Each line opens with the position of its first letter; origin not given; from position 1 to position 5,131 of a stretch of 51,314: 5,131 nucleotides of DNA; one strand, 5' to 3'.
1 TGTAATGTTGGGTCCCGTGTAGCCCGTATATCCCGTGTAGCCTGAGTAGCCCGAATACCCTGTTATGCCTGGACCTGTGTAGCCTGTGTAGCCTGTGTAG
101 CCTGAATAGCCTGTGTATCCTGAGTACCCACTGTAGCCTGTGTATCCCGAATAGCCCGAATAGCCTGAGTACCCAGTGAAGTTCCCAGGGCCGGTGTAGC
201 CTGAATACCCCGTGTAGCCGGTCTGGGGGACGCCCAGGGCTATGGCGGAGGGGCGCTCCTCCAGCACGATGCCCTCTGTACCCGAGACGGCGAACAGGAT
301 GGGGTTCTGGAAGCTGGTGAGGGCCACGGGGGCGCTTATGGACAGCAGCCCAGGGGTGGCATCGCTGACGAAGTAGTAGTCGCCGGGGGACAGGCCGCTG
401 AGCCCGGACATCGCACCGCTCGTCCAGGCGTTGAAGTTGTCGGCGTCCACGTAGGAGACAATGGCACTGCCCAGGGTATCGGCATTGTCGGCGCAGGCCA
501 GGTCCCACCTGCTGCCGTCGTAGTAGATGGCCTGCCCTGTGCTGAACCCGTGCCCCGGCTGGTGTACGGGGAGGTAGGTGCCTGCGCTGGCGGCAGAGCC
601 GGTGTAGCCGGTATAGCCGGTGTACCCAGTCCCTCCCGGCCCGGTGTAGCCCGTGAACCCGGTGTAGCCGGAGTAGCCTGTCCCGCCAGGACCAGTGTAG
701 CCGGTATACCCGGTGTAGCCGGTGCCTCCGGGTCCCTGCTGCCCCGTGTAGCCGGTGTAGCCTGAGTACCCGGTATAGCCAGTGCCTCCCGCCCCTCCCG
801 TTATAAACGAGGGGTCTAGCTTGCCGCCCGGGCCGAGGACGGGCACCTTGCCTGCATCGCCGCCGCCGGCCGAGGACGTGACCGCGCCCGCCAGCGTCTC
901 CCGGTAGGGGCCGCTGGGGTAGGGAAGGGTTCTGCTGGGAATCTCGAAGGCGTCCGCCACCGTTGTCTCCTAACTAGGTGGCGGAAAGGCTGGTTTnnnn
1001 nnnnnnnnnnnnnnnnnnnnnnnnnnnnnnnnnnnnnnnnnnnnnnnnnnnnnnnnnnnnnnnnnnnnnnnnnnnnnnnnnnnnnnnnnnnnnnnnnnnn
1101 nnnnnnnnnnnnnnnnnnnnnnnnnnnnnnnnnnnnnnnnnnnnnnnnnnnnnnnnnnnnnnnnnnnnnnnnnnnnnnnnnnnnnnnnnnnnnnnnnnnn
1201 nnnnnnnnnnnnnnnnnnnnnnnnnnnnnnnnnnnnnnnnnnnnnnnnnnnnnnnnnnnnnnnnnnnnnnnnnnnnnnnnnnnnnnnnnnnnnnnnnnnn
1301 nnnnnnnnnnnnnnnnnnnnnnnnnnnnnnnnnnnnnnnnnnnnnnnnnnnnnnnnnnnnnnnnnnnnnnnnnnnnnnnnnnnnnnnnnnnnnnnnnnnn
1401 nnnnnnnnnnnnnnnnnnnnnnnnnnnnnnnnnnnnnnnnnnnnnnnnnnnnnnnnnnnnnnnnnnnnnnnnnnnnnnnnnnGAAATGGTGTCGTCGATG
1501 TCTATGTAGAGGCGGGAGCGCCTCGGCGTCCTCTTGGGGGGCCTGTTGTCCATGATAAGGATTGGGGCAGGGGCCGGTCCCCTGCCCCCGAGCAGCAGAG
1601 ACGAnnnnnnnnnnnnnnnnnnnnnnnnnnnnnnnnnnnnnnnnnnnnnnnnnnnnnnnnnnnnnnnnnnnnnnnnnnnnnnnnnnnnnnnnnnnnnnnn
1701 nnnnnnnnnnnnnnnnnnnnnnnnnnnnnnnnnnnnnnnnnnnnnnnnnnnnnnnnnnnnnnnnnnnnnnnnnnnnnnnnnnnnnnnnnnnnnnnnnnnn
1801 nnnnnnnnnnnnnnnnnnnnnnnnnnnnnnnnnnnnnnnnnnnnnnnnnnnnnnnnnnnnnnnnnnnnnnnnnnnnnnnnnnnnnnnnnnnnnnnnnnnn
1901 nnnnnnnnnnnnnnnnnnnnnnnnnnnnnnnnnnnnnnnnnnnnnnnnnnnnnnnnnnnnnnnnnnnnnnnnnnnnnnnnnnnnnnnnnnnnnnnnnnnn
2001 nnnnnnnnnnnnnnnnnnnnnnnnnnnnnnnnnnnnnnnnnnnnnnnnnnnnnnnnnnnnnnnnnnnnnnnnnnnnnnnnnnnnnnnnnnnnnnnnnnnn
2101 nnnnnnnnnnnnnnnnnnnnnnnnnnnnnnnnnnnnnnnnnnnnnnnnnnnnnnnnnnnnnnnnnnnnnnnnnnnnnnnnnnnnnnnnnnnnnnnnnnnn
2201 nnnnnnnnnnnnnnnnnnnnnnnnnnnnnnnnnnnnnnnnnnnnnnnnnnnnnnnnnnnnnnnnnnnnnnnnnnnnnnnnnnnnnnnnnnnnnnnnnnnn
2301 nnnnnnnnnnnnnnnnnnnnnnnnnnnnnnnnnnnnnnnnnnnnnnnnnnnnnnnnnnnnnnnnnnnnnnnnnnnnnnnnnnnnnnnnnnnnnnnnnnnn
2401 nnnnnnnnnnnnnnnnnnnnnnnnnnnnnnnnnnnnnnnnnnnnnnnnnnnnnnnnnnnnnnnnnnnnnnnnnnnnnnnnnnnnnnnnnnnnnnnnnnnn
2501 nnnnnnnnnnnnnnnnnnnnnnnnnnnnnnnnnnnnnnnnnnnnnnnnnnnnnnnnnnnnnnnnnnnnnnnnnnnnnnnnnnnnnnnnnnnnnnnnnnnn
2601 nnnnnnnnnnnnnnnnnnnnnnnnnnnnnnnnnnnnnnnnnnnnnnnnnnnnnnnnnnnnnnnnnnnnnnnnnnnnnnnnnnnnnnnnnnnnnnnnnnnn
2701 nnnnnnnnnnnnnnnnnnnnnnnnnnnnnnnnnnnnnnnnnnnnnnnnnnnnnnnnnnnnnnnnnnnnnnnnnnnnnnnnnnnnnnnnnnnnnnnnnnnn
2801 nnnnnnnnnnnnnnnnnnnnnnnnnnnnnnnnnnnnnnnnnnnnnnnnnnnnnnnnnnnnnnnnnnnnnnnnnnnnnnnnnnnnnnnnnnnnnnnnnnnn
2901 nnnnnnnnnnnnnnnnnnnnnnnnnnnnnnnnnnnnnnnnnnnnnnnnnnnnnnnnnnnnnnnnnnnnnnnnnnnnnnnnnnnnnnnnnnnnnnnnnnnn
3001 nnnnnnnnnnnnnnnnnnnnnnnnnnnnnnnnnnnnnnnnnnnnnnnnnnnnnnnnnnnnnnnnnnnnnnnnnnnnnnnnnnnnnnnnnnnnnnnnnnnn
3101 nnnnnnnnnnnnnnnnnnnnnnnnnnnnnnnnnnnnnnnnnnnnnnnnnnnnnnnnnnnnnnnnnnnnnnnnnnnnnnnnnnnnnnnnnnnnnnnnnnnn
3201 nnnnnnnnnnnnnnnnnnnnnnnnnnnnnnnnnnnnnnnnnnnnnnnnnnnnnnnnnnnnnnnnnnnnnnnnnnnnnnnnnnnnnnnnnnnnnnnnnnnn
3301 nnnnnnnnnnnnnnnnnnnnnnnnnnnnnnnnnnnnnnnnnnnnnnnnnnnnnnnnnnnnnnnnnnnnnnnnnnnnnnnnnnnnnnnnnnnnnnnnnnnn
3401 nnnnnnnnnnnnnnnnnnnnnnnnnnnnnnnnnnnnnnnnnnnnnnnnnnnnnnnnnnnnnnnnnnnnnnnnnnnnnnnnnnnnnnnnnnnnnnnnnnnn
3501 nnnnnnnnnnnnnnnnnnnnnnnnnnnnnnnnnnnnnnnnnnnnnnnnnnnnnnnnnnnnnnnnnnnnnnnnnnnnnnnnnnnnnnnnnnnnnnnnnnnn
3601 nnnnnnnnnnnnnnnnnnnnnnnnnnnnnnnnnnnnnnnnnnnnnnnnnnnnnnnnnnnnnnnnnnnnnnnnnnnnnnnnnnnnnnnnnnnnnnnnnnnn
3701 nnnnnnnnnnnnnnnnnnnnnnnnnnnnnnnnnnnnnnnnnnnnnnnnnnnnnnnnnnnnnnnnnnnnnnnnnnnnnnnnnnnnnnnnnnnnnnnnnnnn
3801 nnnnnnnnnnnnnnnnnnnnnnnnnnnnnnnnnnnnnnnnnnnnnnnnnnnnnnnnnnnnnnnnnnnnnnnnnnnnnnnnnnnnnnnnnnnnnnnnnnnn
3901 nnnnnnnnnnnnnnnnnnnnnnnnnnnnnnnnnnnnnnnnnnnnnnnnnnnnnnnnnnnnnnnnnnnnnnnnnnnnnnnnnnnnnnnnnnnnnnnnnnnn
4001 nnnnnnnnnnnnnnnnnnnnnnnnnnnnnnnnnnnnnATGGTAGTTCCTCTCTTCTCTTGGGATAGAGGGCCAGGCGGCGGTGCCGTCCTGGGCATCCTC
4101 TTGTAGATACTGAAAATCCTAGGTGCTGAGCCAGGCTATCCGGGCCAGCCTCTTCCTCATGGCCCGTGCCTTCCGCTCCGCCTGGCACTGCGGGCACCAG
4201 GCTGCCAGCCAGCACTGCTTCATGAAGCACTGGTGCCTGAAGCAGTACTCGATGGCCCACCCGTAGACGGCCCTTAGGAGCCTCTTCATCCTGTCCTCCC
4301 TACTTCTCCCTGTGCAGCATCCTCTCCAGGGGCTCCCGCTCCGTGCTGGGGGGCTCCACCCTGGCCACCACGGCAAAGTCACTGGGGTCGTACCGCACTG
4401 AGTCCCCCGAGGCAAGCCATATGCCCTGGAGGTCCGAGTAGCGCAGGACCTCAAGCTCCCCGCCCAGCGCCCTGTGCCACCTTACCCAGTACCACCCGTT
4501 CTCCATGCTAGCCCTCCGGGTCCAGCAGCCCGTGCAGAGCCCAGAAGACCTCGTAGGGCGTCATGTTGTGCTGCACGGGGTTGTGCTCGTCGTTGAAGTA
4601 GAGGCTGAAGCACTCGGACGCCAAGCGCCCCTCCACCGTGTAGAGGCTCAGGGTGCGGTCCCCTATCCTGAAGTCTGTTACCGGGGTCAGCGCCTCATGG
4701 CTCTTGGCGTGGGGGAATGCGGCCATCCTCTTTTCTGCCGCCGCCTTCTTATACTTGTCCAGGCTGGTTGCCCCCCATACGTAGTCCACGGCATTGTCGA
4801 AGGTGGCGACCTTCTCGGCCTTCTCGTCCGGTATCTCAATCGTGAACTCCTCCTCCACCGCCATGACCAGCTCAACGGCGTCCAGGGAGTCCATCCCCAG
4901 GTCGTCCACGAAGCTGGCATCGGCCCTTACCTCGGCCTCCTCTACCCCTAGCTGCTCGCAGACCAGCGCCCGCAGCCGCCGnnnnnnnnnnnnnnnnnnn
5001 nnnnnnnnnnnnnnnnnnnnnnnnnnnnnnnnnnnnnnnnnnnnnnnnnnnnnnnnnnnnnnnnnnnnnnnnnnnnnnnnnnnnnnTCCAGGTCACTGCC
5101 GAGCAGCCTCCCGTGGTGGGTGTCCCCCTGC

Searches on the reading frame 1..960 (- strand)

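Call 100: search_protein_families(library=pfam, proteins=[window:1-960:-], max_evalue=0.01)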
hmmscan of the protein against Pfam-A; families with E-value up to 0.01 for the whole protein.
window:1-960:- (320 aa): 1 family
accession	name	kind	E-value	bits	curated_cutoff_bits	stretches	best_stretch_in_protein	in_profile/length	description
PF01391.23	Collagen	-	2.7e-07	30.7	27.2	1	263-316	4-58/60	Collagen triple helix repeat (20 copies)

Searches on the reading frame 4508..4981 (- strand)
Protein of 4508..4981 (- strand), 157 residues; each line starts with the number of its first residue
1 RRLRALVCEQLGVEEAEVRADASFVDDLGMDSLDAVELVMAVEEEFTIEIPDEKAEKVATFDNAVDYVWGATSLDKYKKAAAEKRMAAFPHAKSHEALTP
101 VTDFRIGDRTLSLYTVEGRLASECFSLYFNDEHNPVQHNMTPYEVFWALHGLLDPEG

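Call 24: search_protein_families(library=pfam, proteins=[window:4508-4981:-], max_evalue=0.01)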
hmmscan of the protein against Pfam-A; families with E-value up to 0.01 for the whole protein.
window:4508-4981:- (157 aa): 2 families
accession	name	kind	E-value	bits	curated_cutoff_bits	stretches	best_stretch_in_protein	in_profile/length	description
PF00550.31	PP-binding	-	2e-15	57.3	20.8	1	1-68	1-67/67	Phosphopantetheine attachment site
PF14573.12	PP-binding_2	-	8.3e-05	23.2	32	1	27-69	43-85/96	Acyl-carrier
